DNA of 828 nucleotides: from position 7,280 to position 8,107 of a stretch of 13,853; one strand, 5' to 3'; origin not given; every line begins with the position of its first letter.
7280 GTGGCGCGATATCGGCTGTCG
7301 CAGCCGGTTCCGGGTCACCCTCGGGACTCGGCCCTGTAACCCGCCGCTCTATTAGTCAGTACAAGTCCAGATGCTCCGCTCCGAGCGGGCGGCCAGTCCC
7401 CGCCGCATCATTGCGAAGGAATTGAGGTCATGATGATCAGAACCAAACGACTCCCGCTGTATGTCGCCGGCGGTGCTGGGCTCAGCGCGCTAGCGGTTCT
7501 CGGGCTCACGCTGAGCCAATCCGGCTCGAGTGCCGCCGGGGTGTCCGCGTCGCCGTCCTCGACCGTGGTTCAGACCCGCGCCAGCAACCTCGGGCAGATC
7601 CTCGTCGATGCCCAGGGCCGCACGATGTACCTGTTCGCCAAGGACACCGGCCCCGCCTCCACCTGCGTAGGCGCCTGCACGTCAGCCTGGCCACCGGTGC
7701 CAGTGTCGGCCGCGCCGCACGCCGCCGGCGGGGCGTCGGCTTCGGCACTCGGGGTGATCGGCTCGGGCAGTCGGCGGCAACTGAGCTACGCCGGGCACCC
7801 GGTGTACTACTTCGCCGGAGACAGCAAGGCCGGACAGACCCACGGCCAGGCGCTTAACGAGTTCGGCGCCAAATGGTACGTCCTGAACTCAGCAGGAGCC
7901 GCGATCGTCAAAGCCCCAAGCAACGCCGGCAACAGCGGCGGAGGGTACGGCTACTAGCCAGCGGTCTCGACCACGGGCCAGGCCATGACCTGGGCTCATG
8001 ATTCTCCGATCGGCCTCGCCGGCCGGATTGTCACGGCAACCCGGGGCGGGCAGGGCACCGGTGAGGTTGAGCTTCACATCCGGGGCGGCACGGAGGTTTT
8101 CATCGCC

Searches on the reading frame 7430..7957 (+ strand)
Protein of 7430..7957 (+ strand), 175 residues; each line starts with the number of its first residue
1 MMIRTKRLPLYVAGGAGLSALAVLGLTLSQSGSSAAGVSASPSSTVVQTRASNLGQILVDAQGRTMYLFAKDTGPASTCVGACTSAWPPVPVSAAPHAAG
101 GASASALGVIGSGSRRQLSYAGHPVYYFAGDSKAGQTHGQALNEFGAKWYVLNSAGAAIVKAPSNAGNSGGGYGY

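Call 10: search_protein_families(library=pfam, proteins=[window:7430-7957:+], max_evalue=0.01)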
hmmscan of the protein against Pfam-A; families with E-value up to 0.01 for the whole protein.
window:7430-7957:+ (175 aa): 1 family
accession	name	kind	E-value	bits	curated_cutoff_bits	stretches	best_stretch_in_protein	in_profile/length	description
PF03640.20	Lipoprotein_15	-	2.2e-26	91.5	24.4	2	51-90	4-46/47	Secreted repeat of unknown function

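Call 11: search_protein_families(library=ncbifam, proteins=[window:7430-7957:+], max_evalue=0.01)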
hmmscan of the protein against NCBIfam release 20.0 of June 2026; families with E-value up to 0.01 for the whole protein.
window:7430-7957:+ (175 aa): 1 family
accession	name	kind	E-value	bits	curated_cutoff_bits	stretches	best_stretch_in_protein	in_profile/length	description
NF040526.1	SCO0930_lipo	equivalog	1.3e-26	93.5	275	1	33-160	60-186/311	SCO0930 family lipoprotein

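Call 42: find_homologous_proteins(query=window:7430-7957:+, max_evalue=1e-10)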
Query window:7430-7957:+ (175 aa): 582 proteins with E <= 1e-10 among 1588 candidates; the best 120 are listed.
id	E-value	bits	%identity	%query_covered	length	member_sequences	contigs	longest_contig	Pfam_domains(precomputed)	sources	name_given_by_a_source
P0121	3.8e-99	347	96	100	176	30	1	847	PF03640.21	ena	-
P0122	2.2e-90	319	90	94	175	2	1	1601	PF03640.21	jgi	jgi:predicted lipoprotein with Yx(FWY)xxD motif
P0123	1.6e-81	290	81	93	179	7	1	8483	PF03640.21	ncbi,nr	ncbi:MAG: hypothetical protein QOH14_567 [Pseudonocardiales bacterium]|nr:hypothetical protein [Pseu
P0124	7.5e-81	288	82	99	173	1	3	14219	PF03640.21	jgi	jgi:predicted lipoprotein with Yx(FWY)xxD motif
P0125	5.5e-74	265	75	94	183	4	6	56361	PF03640.21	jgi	jgi:predicted lipoprotein with Yx(FWY)xxD motif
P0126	1.9e-73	264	73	93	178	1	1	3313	PF03640.21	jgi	jgi:predicted lipoprotein with Yx(FWY)xxD motif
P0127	5.6e-73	262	73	93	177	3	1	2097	PF03640.21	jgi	jgi:predicted lipoprotein with Yx(FWY)xxD motif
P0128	6.1e-73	262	73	94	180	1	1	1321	PF03640.21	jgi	jgi:predicted lipoprotein with Yx(FWY)xxD motif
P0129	9.8e-73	261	90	82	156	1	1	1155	PF03640.21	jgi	jgi:predicted lipoprotein with Yx(FWY)xxD motif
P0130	1.2e-72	261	74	94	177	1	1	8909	PF03640.21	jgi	jgi:predicted lipoprotein with Yx(FWY)xxD motif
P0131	4.5e-71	256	73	99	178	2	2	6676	PF03640.21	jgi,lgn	jgi:predicted lipoprotein with Yx(FWY)xxD motif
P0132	5.6e-71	256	72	99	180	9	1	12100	PF03640.21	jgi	jgi:predicted lipoprotein with Yx(FWY)xxD motif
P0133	6.2e-71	255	71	96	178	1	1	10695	PF03640.21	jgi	jgi:predicted lipoprotein with Yx(FWY)xxD motif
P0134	1.4e-69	251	71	100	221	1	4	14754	PF03640.21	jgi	jgi:predicted lipoprotein with Yx(FWY)xxD motif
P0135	1.6e-69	251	69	99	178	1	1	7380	PF03640.21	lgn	-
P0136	4.2e-69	249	72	93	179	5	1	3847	PF03640.21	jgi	jgi:predicted lipoprotein with Yx(FWY)xxD motif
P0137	6.3e-69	249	72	94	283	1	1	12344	PF03640.21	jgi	jgi:predicted lipoprotein with Yx(FWY)xxD motif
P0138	7.4e-69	249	71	91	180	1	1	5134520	PF03640.21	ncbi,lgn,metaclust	ncbi:COG4315 family predicted lipoprotein [Jatrophihabitans sp. DSM 45814]|metaclust:status=active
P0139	9.8e-69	248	66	97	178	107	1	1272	PF03640.21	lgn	-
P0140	1.5e-68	248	71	95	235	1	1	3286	PF03640.21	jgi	jgi:predicted lipoprotein with Yx(FWY)xxD motif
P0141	1.5e-68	248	71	95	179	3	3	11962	PF03640.21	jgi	-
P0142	1.5e-68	248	68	94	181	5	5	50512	PF03640.21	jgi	jgi:predicted lipoprotein with Yx(FWY)xxD motif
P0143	1.6e-67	244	66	99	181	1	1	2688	PF03640.21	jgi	jgi:predicted lipoprotein with Yx(FWY)xxD motif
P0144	2.5e-67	244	69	96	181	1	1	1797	PF03640.21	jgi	jgi:predicted lipoprotein with Yx(FWY)xxD motif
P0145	5.0e-67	243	70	99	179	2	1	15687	PF03640.21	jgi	-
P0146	1.4e-66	241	68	99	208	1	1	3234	PF03640.21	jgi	jgi:predicted lipoprotein with Yx(FWY)xxD motif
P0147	6.7e-66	239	67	98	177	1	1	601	PF03640.21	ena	-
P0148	7.4e-66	239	68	87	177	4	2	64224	PF03640.21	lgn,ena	-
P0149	1.8e-65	238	67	91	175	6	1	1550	PF03640.21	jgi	-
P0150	2.7e-65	237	65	99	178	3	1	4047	PF03640.21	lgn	-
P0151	1.2e-64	235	70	91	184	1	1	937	PF03640.21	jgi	jgi:predicted lipoprotein with Yx(FWY)xxD motif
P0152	1.3e-64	235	66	99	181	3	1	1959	PF03640.21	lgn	-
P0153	3.1e-64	234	66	99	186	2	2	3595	PF03640.21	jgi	jgi:predicted lipoprotein with Yx(FWY)xxD motif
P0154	8.4e-64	232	63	99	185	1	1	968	PF03640.21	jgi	jgi:predicted lipoprotein with Yx(FWY)xxD motif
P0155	1.3e-63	232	66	100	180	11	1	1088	PF03640.21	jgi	jgi:predicted lipoprotein with Yx(FWY)xxD motif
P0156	1.9e-63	231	66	99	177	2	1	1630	PF03640.21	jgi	jgi:predicted lipoprotein with Yx(FWY)xxD motif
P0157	2.7e-63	231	64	99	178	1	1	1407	PF03640.21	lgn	-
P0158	2.8e-63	230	68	94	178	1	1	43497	PF03640.21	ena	-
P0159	4.4e-63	230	58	99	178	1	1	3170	PF03640.21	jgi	jgi:predicted lipoprotein with Yx(FWY)xxD motif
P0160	7.9e-63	229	61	99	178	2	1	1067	PF03640.21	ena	-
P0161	1.2e-62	228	63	99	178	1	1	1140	PF03640.21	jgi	-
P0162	1.5e-62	228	65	94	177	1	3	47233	PF03640.21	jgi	jgi:predicted lipoprotein with Yx(FWY)xxD motif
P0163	1.5e-62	228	66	99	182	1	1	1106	PF03640.21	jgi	jgi:predicted lipoprotein with Yx(FWY)xxD motif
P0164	1.7e-62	228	65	99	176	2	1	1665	PF03640.21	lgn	-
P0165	2.6e-62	227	67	100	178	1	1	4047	PF03640.21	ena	-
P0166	2.1e-61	224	62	98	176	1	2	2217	PF03640.21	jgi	jgi:predicted lipoprotein with Yx(FWY)xxD motif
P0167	3.6e-61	224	64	99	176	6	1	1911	PF03640.21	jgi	jgi:predicted lipoprotein with Yx(FWY)xxD motif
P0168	4.2e-61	223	63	90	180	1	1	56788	PF03640.21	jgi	jgi:predicted lipoprotein with Yx(FWY)xxD motif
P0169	5.1e-61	223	66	90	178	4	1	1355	PF03640.21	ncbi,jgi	-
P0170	6.4e-61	223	65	93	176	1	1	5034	PF03640.21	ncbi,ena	-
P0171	7.5e-61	223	63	94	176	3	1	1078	PF03640.21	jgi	jgi:predicted lipoprotein with Yx(FWY)xxD motif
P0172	3.3e-60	221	62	93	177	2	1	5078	PF03640.21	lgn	-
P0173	4.9e-60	220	65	90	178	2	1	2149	PF03640.21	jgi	jgi:predicted lipoprotein with Yx(FWY)xxD motif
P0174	5.5e-60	220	57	97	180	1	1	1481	PF03640.21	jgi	jgi:predicted lipoprotein with Yx(FWY)xxD motif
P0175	6.0e-60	220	65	89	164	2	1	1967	PF03640.21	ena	-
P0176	8.6e-60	219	62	94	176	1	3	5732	PF03640.21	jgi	jgi:predicted lipoprotein with Yx(FWY)xxD motif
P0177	1.1e-59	219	57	94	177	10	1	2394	PF03640.21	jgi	jgi:predicted lipoprotein with Yx(FWY)xxD motif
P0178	1.6e-59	218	63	94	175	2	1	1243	PF03640.21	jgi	jgi:predicted lipoprotein with Yx(FWY)xxD motif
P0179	2.5e-59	218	59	94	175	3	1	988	PF03640.21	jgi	jgi:predicted lipoprotein with Yx(FWY)xxD motif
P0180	4.1e-59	217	61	98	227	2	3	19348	PF03640.21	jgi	jgi:predicted lipoprotein with Yx(FWY)xxD motif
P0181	2.2e-58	215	62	99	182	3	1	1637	PF03640.21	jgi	jgi:predicted lipoprotein with Yx(FWY)xxD motif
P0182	8.0e-57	209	86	73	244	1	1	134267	PF03640.21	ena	-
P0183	1.2e-56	209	66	90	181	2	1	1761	PF03640.21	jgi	jgi:predicted lipoprotein with Yx(FWY)xxD motif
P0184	1.8e-56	208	62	92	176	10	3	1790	PF03640.21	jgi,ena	-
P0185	2.1e-56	208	64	90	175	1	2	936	PF03640.21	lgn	-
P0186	9.2e-56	206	60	99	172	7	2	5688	PF03640.21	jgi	jgi:predicted lipoprotein with Yx(FWY)xxD motif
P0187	8.7e-53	196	57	99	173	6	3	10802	PF03640.21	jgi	jgi:predicted lipoprotein with Yx(FWY)xxD motif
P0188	2.0e-52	195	56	98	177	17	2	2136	PF03640.21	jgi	jgi:predicted lipoprotein with Yx(FWY)xxD motif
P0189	8.0e-51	190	66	66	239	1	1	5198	PF03640.21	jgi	-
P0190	9.1e-51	190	59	82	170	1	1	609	PF03640.21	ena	-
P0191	1.9e-50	189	65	65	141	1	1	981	PF03640.21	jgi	jgi:predicted lipoprotein with Yx(FWY)xxD motif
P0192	5.1e-49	184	55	98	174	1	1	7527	PF03640.21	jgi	jgi:predicted lipoprotein with Yx(FWY)xxD motif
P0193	2.6e-48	182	53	91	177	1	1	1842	PF03640.21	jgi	jgi:predicted lipoprotein with Yx(FWY)xxD motif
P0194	1.3e-47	179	51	91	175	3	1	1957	PF03640.21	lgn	-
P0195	2.1e-47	179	76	63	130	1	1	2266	PF03640.21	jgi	-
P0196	4.4e-47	178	53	99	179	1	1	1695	PF03640.21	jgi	jgi:predicted lipoprotein with Yx(FWY)xxD motif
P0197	2.0e-38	150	38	70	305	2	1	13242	PF03640.21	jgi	jgi:predicted lipoprotein with Yx(FWY)xxD motif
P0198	1.0e-37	147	55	75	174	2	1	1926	PF03640.21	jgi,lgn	-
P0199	6.7e-36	141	55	65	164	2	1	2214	PF03640.21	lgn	-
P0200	6.3e-35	138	54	64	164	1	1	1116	PF03640.21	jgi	jgi:predicted lipoprotein with Yx(FWY)xxD motif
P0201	1.2e-34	137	48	87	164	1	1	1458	PF03640.21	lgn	-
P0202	5.3e-34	135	50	64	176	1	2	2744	PF03640.21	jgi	jgi:predicted lipoprotein with Yx(FWY)xxD motif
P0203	6.1e-34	135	47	83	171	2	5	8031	PF03640.21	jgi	jgi:predicted lipoprotein with Yx(FWY)xxD motif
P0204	6.5e-34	135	53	79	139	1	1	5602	PF03640.21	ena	-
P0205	8.9e-34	135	54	66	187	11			PF03640.21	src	-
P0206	1.2e-33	134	53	65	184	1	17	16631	PF03640.21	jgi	jgi:predicted lipoprotein with Yx(FWY)xxD motif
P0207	3.6e-33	133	66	62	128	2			PF03640.21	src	-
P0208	3.9e-33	132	39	69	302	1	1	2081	PF03640.21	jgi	jgi:predicted lipoprotein with Yx(FWY)xxD motif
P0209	1.4e-32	131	52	72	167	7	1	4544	PF03640.21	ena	-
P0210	1.7e-32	130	46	86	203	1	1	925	PF03640.21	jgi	jgi:predicted lipoprotein with Yx(FWY)xxD motif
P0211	2.7e-32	130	50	80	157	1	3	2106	PF03640.21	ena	-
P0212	3.2e-32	129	48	61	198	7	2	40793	PF03640.21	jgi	jgi:predicted lipoprotein with Yx(FWY)xxD motif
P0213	4.3e-32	129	54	65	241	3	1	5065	PF03640.21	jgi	jgi:predicted lipoprotein with Yx(FWY)xxD motif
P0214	4.8e-32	129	45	83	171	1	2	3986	PF03640.21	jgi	jgi:predicted lipoprotein with Yx(FWY)xxD motif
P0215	5.8e-32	129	47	82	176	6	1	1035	PF03640.21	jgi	jgi:predicted lipoprotein with Yx(FWY)xxD motif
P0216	8.0e-32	128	50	72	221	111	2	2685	PF03640.21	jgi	jgi:predicted lipoprotein with Yx(FWY)xxD motif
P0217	9.5e-32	128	54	65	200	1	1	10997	PF03640.21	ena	-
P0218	9.7e-32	128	52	73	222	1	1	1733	PF03640.21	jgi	-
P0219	1.0e-31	128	58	65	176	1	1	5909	PF03640.21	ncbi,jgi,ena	ncbi:MAG TPA: hypothetical protein VF880_14065 [Actinomycetes bacterium]|jgi:predicted lipoprotein w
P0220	1.5e-31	127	54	62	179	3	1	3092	PF03640.21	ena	-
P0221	1.8e-31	127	58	65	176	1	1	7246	PF03640.21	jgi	jgi:predicted lipoprotein with Yx(FWY)xxD motif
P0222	1.9e-31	127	59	59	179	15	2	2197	PF03640.21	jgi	jgi:predicted lipoprotein with Yx(FWY)xxD motif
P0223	2.0e-31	127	52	73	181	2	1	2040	PF03640.21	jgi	jgi:predicted lipoprotein with Yx(FWY)xxD motif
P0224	2.1e-31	127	51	73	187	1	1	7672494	PF03640.21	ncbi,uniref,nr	ncbi:hypothetical protein GXW83_20495 [Streptacidiphilus sp. PB12-B1b]|uniref:COG4315 family predict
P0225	2.1e-31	127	58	62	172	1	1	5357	PF03640.21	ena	-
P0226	2.1e-31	127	51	75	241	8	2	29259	PF03640.21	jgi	jgi:predicted lipoprotein with Yx(FWY)xxD motif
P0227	2.1e-31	127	55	62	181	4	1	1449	PF03640.21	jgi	jgi:predicted lipoprotein with Yx(FWY)xxD motif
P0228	2.4e-31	127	52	69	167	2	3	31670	PF03640.21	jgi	-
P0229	2.8e-31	126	49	81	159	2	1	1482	PF03640.21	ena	-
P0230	3.1e-31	126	55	66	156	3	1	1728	PF03640.21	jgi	jgi:predicted lipoprotein with Yx(FWY)xxD motif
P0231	3.6e-31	126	55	68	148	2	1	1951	PF03640.21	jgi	jgi:predicted lipoprotein with Yx(FWY)xxD motif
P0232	4.6e-31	126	48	68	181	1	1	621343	PF03640.21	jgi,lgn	jgi:predicted lipoprotein with Yx(FWY)xxD motif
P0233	4.8e-31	126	53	67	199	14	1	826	PF03640.21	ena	-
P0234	4.9e-31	126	53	67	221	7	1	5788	PF03640.21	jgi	jgi:predicted lipoprotein with Yx(FWY)xxD motif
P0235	5.1e-31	126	52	69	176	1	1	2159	PF03640.21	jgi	jgi:predicted lipoprotein with Yx(FWY)xxD motif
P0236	5.8e-31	125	51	80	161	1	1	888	PF03640.21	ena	-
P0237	7.7e-31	125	54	69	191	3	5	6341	PF03640.21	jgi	jgi:predicted lipoprotein with Yx(FWY)xxD motif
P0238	8.3e-31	125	54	62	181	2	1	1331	PF03640.21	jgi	jgi:predicted lipoprotein with Yx(FWY)xxD motif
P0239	8.8e-31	125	54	65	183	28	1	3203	PF03640.21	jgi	jgi:predicted lipoprotein with Yx(FWY)xxD motif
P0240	9.0e-31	125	49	79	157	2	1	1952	PF03640.21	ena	-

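Call 43: find_encoding_contigs(protein=P0138, flank=6000, max_places=2)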
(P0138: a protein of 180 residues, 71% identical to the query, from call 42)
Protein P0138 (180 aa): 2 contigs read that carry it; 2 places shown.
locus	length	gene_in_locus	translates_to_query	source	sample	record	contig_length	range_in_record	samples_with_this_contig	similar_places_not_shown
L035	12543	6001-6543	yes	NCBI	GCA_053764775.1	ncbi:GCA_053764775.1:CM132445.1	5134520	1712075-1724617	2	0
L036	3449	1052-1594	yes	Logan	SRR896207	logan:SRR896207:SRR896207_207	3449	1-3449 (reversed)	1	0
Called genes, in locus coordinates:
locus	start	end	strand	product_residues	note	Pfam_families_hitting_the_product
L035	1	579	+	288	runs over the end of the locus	PF00106:adh_short, PF13561:adh_short_C2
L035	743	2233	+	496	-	PF07690:MFS_1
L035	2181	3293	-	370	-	PF01435:Peptidase_M48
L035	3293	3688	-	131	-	PF03965:Penicillinase_R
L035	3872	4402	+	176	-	PF04542:Sigma70_r2, PF08281:Sigma70_r4_2, PF04545:Sigma70_r4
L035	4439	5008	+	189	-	-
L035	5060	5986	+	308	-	PF00561:Abhydrolase_1, PF12697:Abhydrolase_6, PF12146:Hydrolase_4, PF02129:Peptidase_S15 (weak), PF06821:Ser_hydrolase (faint)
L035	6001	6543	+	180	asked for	PF03640:Lipoprotein_15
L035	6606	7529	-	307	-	PF04199:Cyclase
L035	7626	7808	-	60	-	-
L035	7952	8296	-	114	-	-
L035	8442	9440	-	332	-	PF01145:Band_7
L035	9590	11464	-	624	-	PF00664:ABC_membrane, PF00005:ABC_tran, PF02463:SMC_N (weak)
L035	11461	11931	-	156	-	PF01047:MarR, PF12802:MarR_2, PF12840:HTH_20 (weak)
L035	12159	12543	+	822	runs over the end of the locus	PF00933:Glyco_hydro_3, PF01915:Glyco_hydro_3_C, PF14310:Fn3-like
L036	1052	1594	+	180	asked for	PF03640:Lipoprotein_15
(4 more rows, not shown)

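Call 44: find_encoding_contigs(protein=P0124, flank=6000, max_places=2)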
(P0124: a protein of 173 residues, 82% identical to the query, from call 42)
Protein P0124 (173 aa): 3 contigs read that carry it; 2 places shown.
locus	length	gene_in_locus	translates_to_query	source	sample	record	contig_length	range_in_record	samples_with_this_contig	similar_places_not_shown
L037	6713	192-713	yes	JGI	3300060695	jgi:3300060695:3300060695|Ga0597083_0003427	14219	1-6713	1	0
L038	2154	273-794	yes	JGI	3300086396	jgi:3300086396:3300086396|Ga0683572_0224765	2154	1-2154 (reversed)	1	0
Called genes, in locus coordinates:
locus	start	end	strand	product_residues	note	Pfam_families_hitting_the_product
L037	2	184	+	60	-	?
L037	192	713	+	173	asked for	PF03640:Lipoprotein_15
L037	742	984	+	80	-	-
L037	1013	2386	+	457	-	PF01145:Band_7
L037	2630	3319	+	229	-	PF04542:Sigma70_r2, PF08281:Sigma70_r4_2, PF04545:Sigma70_r4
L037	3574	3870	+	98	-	PF11239:DUF3040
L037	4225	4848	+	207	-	-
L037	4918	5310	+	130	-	PF13683:rve_3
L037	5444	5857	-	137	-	PF11774:Lsr2, PF23359:Lsr2_DNA-bd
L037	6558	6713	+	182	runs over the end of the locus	PF00296:Bac_luciferase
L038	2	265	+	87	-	?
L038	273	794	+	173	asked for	PF03640:Lipoprotein_15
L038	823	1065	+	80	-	-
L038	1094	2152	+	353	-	?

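Call 45: find_encoding_contigs(protein=P0125, flank=6000, max_places=2)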
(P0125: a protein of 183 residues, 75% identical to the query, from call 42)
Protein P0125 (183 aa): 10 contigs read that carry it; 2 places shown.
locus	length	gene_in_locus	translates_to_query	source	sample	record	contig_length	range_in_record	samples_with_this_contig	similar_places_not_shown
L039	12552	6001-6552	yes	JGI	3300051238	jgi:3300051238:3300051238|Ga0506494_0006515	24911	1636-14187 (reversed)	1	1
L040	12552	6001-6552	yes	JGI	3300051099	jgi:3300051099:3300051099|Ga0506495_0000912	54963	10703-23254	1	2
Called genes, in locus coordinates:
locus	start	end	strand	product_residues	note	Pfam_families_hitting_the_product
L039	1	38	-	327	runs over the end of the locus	PF00561:Abhydrolase_1, PF12146:Hydrolase_4, PF12697:Abhydrolase_6, PF06821:Ser_hydrolase (faint)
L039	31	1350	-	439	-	PF01569:PAP2, PF22778:VCPO_2nd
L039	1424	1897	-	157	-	-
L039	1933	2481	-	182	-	PF04542:Sigma70_r2, PF08281:Sigma70_r4_2 (weak), PF04545:Sigma70_r4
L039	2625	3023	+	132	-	PF03965:Penicillinase_R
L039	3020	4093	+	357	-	PF01435:Peptidase_M48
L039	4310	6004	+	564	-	PF03109:ABC1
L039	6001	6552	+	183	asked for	PF03640:Lipoprotein_15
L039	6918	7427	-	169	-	-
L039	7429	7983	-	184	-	PF07336:ABATE, PF11706:zf-CGNR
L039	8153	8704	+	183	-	PF02627:CMD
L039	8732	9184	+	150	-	PF07080:DUF1348, PF12680:SnoaL_2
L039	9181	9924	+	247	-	PF03476:MOSC_N (weak), PF03473:MOSC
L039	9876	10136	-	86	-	-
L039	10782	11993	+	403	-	PF04185:Phosphoesterase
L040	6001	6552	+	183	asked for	PF03640:Lipoprotein_15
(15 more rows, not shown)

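Call 47: find_encoding_contigs(protein=P0123, flank=6000, max_places=2)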
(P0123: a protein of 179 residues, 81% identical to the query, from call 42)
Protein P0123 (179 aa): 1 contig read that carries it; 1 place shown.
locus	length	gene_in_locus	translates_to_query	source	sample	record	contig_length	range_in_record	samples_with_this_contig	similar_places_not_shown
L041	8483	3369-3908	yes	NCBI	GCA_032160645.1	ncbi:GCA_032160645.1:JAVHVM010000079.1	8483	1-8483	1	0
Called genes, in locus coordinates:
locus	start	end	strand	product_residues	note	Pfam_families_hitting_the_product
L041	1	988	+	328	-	PF01569:PAP2, PF22778:VCPO_2nd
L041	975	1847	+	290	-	PF00561:Abhydrolase_1, PF00975:Thioesterase (weak), PF12146:Hydrolase_4, PF12697:Abhydrolase_6, PF03959:FSH1 (faint), PF06821:Ser_hydrolase (faint)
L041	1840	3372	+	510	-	PF03109:ABC1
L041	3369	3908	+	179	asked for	PF03640:Lipoprotein_15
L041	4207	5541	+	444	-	PF01145:Band_7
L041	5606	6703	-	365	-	PF01312:Bac_export_2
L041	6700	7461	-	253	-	PF01311:Bac_export_1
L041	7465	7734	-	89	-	PF01313:Bac_export_3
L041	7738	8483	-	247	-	PF00813:FliP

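Call 48: find_encoding_contigs(protein=P0122, flank=3000, max_places=2)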
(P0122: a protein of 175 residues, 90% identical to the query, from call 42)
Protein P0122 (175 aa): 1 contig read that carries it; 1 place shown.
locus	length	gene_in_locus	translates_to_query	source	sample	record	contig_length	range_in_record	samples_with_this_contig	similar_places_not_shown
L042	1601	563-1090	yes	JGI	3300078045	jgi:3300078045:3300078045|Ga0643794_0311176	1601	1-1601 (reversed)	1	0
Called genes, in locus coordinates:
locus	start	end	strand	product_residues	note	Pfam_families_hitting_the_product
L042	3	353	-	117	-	?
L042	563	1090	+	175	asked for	PF03640:Lipoprotein_15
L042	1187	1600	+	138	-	?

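Call 49: find_encoding_contigs(protein=window:7430-7957:+, flank=10000, max_places=6)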
Protein window:7430-7957:+ (175 aa): no gene with exactly this product is on record in the collection.

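Call 51: list_cluster_members(proteins=[P0121, P0129])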
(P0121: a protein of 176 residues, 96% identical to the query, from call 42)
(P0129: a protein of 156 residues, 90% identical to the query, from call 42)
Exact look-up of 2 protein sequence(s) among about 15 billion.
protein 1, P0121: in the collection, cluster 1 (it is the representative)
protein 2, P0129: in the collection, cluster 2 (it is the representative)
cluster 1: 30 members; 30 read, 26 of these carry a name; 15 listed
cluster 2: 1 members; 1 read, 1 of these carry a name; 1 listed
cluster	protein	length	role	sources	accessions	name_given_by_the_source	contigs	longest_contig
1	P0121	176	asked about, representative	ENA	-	-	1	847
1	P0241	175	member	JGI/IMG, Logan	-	predicted lipoprotein with Yx(FWY)xxD motif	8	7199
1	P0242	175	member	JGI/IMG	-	predicted lipoprotein with Yx(FWY)xxD motif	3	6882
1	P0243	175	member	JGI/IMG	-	predicted lipoprotein with Yx(FWY)xxD motif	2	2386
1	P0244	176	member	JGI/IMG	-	predicted lipoprotein with Yx(FWY)xxD motif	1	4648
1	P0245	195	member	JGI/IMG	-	predicted lipoprotein with Yx(FWY)xxD motif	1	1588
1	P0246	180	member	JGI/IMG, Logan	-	predicted lipoprotein with Yx(FWY)xxD motif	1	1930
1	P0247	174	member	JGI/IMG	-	predicted lipoprotein with Yx(FWY)xxD motif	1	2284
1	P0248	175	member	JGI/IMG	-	predicted lipoprotein with Yx(FWY)xxD motif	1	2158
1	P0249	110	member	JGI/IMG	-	predicted lipoprotein with Yx(FWY)xxD motif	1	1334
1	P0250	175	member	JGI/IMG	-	predicted lipoprotein with Yx(FWY)xxD motif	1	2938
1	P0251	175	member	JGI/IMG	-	predicted lipoprotein with Yx(FWY)xxD motif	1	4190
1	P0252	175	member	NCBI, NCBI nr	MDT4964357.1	MAG: hypothetical protein QOF87_4004 [Pseudonocardiales bacterium] | hypothetical protein [Pseudonocardiales bacterium]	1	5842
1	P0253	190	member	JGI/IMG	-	predicted lipoprotein with Yx(FWY)xxD motif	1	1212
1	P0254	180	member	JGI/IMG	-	predicted lipoprotein with Yx(FWY)xxD motif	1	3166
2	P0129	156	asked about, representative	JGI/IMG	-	predicted lipoprotein with Yx(FWY)xxD motif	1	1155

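Call 52: find_encoding_contigs(protein=P0241, flank=3000, max_places=8)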
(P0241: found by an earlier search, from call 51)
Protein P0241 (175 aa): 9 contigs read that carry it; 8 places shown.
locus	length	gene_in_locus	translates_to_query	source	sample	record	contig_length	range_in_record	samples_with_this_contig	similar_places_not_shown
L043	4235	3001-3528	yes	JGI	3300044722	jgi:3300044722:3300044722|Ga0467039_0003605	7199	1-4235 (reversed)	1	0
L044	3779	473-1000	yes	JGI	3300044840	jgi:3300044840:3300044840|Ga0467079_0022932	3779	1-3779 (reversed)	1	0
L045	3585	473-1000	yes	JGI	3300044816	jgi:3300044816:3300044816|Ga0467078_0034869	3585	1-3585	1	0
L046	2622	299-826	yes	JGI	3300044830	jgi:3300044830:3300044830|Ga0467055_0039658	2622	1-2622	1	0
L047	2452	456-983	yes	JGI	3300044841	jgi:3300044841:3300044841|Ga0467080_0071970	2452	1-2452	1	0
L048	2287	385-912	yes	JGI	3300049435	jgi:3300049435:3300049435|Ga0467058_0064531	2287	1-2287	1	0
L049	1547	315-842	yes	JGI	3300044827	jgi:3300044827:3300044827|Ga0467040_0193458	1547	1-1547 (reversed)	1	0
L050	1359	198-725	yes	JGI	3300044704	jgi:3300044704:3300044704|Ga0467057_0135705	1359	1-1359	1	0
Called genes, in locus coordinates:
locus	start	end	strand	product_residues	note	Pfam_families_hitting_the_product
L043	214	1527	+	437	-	PF01569:PAP2, PF22778:VCPO_2nd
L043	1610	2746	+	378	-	-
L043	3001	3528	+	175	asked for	PF03640:Lipoprotein_15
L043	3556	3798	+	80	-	-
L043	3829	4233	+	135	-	?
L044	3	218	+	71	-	?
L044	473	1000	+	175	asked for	PF03640:Lipoprotein_15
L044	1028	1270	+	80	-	-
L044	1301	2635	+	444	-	PF01145:Band_7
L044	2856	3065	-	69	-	-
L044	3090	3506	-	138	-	-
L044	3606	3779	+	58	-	?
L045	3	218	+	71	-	?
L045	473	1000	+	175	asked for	PF03640:Lipoprotein_15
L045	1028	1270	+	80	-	-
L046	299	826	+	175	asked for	PF03640:Lipoprotein_15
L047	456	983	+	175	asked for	PF03640:Lipoprotein_15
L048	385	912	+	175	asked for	PF03640:Lipoprotein_15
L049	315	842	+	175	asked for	PF03640:Lipoprotein_15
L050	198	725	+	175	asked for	PF03640:Lipoprotein_15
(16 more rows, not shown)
